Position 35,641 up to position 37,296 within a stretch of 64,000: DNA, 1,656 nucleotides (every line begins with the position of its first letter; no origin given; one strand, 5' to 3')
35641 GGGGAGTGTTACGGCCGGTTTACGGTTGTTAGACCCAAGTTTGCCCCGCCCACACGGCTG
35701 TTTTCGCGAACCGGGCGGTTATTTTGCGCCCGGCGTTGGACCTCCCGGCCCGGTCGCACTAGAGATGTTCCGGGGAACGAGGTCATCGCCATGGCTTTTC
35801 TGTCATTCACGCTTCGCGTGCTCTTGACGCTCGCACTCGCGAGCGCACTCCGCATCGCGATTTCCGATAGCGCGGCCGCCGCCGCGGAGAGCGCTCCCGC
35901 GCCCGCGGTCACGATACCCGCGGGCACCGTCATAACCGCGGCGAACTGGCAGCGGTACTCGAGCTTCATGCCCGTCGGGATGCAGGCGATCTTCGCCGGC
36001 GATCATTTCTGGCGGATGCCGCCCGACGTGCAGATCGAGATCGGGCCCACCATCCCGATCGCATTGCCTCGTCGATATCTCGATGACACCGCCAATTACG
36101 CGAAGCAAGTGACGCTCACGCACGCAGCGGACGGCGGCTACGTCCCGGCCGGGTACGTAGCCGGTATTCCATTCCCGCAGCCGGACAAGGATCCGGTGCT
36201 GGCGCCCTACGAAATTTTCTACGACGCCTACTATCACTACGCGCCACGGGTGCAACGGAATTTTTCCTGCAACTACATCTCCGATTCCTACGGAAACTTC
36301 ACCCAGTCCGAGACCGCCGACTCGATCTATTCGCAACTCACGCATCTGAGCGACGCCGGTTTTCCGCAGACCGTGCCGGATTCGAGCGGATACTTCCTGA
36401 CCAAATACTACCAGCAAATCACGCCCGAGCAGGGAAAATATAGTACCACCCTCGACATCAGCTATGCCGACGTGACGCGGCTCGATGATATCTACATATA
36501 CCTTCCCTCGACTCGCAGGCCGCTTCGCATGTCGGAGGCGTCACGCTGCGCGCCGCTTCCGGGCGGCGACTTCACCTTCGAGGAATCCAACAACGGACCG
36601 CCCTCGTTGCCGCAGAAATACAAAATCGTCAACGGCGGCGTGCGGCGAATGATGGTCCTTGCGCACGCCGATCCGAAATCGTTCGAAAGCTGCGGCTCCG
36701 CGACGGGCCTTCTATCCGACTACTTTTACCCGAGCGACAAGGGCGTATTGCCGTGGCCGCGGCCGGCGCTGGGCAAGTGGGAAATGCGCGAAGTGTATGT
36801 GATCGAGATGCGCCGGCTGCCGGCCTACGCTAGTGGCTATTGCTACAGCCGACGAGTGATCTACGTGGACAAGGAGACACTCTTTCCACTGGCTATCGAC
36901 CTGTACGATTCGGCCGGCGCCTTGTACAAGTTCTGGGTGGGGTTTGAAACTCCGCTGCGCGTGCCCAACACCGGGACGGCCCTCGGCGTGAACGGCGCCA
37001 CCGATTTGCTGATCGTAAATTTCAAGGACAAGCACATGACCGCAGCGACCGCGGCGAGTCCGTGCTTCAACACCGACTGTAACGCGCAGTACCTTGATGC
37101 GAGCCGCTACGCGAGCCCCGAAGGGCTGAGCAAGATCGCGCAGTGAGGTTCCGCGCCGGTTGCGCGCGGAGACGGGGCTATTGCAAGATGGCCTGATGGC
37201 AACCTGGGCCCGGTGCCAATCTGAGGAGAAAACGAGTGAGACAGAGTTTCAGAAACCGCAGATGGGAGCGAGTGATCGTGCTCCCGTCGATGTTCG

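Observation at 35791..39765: Cluster of two secreted DUF1329 paralogs plus a DUF3179 protein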

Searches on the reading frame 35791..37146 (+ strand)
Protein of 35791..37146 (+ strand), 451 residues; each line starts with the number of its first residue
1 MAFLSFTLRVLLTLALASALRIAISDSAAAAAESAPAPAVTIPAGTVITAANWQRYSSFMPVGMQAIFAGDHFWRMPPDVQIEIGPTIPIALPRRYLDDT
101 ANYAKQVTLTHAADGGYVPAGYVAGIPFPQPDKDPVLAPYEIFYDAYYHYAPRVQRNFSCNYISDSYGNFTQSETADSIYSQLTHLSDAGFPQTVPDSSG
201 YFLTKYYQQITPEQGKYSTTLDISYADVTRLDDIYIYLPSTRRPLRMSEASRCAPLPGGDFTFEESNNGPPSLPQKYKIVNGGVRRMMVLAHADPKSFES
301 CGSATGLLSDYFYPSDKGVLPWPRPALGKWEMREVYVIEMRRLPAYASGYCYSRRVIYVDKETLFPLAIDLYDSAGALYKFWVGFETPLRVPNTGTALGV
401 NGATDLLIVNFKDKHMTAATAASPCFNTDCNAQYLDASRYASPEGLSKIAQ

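Call 3: search_protein_families(library=pfam, proteins=[window:35791-37146:+], max_evalue=0.01)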
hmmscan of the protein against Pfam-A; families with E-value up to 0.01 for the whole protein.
window:35791-37146:+ (451 aa): 2 families
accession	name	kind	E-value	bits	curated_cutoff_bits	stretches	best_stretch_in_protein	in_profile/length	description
PF07044.18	DUF1329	-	7.7e-30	104.8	23.1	1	47-421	1-342/368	Protein of unknown function (DUF1329)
PF17131.11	LolA_like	-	1.3e-12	48.2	30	2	332-429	83-171/184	Outer membrane lipoprotein-sorting protein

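Call 4: search_protein_families(library=ncbifam, proteins=[window:35791-37146:+], max_evalue=0.01)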
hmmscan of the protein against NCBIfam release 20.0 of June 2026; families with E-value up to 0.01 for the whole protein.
window:35791-37146:+ (451 aa): 0 families

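Call 47: search_solved_structures(query=window:35791-37146:+, max_evalue=1)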
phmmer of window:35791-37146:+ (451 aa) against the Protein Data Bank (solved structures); distinct sequences matched with E-value up to 1: 4.
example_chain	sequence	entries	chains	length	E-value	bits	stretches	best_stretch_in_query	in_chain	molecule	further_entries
3bk5_A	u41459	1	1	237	4.4e-06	28.8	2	221-267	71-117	putative outer membrane lipoprotein-sorting protein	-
4z48_A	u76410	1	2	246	0.014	17.2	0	336-380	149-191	Uncharacterized protein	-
9tp6_A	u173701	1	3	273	0.18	13.6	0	221-266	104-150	Outer membrane lipoprotein-sorting protein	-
8ag6_B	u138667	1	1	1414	0.48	12.2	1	242-296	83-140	DNA mismatch repair protein Msh6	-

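Call 53: find_homologous_proteins(query=window:35791-37146:+)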
Query window:35791-37146:+ (451 aa): 145 proteins with E <= 0.001 among 8000 candidates; the best 120 are listed.
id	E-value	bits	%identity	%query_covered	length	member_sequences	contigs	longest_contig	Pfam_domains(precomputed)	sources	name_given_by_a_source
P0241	0.0e+0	1037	100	100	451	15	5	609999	PF07044.18,PF17131.12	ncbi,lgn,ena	ncbi:MAG: DUF1329 domain-containing protein [Candidatus Binataceae bacterium]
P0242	8.9e-286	966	93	100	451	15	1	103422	PF07044.18,PF17131.12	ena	-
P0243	2.5e-279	944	90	100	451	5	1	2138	PF07044.18,PF17131.12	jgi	-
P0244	1.3e-278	942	90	100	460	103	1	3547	PF07044.18,PF17131.12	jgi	jgi:hypothetical protein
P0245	6.6e-264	894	87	98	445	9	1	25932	PF07044.18,PF17131.12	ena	-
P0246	3.8e-258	875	83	100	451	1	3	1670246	PF07044.18,PF17131.12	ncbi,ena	-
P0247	1.3e-257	873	83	95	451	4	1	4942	PF07044.18,PF17131.12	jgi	jgi:hypothetical protein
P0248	1.1e-253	860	81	100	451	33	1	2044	PF07044.18,PF17131.12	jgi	-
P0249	1.2e-253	860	81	98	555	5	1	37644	PF07044.18,PF17131.12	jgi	jgi:hypothetical protein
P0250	1.3e-249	846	80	100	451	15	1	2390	PF07044.18,PF17131.12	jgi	jgi:hypothetical protein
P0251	1.7e-248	843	80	98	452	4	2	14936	PF07044.18,PF17131.12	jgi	jgi:Protein of unknown function (DUF1329)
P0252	4.5e-241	818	76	100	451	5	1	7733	PF07044.18,PF17131.12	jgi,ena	-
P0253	7.5e-239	811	77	100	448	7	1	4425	PF07044.18,PF17131.12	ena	-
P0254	2.6e-238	809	77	98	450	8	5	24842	PF07044.18,PF17131.12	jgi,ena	jgi:hypothetical protein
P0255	1.3e-237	807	76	99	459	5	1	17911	PF07044.18,PF17131.12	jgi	-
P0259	2.9e-232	789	75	99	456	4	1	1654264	PF07044.18,PF17131.12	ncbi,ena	-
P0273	2.0e-168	579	56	98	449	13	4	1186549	PF07044.18,PF17131.12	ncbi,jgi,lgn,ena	jgi:hypothetical protein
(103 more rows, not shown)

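Call 56: find_encoding_contigs(protein=P0259, flank=9000, max_places=1)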
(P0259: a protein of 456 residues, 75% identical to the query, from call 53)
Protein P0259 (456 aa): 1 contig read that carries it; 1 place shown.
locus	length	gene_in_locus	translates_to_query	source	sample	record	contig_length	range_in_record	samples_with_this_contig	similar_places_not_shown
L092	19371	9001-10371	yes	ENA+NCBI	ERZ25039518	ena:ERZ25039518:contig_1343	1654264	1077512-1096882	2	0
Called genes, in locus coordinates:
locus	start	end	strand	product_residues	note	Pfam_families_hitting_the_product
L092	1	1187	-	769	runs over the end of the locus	PF20256:MoCoBD_2, PF02738:MoCoBD_1, PF20256:MoCoBD_2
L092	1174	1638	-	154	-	PF00111:Fer2, PF13085:Fer2_3 (weak), PF01799:Fer2_2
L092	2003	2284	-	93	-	-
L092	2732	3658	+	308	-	-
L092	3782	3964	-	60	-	-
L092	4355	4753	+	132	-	-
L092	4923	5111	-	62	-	-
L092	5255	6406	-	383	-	PF06325:PrmA, PF13649:Methyltransf_25 (weak), PF13847:Methyltransf_31 (weak), PF22528:PRMT_C, PF17286:PRMT5_C (weak)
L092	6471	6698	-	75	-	-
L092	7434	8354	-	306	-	PF13522:GATase_6, PF13537:GATase_7, PF00733:Asn_synthase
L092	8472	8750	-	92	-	PF05402:PqqD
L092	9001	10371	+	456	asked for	PF07044:DUF1329, PF17131:TP_0789-like (weak)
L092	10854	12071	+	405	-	PF02771:Acyl-CoA_dh_N (weak), PF02770:Acyl-CoA_dh_M, PF08028:Acyl-CoA_dh_2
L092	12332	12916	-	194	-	PF01066:CDP-OH_P_transf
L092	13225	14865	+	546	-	PF00890:FAD_binding_2, PF02910:Succ_DH_flav_C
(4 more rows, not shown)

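Call 57: find_encoding_contigs(protein=P0273, flank=9000, max_places=2)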
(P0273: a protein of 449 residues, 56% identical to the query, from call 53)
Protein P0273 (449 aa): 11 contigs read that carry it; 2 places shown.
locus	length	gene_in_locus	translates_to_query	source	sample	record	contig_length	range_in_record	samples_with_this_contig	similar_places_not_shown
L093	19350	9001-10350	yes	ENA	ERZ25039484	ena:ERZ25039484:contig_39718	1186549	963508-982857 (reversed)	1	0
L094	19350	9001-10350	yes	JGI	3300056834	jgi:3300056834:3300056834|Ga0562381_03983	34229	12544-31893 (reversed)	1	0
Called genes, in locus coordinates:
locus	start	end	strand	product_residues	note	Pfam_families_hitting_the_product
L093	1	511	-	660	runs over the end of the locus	PF00873:ACR_tran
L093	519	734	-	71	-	PF00873:ACR_tran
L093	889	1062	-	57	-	-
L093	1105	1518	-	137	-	PF00873:ACR_tran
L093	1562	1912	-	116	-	PF00873:ACR_tran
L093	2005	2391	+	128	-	-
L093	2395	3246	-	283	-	PF00873:ACR_tran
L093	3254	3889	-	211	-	PF25917:BSH_RND (weak), PF25944:Beta-barrel_RND, PF25954:Beta-barrel_RND_2 (faint), PF25967:RND-MFP_C, PF25989:YknX_C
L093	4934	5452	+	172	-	-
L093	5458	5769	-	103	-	PF12680:SnoaL_2 (weak), PF14534:DUF4440 (weak)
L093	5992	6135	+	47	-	-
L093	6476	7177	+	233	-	PF07719:TPR_2 (faint)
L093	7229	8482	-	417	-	PF10282:Lactonase (weak), PF01436:NHL (faint), PF01731:Arylesterase (faint), PF10282:Lactonase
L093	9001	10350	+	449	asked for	PF07044:DUF1329, PF17131:TP_0789-like (weak)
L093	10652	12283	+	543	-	PF28598:PDH_E1_N, PF00456:Transketolase_N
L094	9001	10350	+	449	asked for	PF07044:DUF1329, PF17131:TP_0789-like (weak)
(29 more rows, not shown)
